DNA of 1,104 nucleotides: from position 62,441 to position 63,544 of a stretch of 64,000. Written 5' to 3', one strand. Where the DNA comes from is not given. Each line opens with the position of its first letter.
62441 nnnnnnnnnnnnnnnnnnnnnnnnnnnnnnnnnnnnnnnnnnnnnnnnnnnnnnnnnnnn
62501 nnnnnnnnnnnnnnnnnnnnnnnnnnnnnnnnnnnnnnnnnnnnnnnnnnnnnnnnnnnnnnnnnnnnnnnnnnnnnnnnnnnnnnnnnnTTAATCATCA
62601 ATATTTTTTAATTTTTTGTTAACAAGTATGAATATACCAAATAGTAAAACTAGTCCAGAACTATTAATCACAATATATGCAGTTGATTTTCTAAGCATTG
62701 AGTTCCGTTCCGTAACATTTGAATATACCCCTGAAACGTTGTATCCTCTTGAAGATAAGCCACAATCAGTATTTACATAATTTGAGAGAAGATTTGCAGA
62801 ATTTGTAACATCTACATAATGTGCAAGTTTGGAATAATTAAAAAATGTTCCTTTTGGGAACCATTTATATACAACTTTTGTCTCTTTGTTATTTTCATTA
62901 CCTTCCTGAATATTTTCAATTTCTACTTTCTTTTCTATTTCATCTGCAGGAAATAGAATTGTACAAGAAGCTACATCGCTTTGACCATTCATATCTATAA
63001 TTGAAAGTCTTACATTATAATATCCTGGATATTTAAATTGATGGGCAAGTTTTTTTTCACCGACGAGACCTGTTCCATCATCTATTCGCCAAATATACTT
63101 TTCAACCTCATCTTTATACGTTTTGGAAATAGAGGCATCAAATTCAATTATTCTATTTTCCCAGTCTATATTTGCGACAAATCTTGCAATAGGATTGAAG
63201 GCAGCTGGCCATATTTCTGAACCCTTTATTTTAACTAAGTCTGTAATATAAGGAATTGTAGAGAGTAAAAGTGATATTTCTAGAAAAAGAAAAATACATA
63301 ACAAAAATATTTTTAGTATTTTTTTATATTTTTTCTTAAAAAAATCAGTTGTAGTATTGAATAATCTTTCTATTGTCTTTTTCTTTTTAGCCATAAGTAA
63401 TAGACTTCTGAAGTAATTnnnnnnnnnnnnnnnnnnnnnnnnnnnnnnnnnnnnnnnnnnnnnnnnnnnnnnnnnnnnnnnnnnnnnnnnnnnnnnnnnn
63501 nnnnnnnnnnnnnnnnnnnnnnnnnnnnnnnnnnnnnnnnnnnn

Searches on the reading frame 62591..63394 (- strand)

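Call 102: search_protein_families(library=pfam, proteins=[window:62591-63394:-], max_evalue=0.00001)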
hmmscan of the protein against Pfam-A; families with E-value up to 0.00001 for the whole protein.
window:62591-63394:- (267 aa): 1 family
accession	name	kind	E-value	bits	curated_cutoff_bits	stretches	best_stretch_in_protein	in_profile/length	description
PF18911.6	PKD_4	-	3e-10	40.5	27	1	68-141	4-78/85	PKD domain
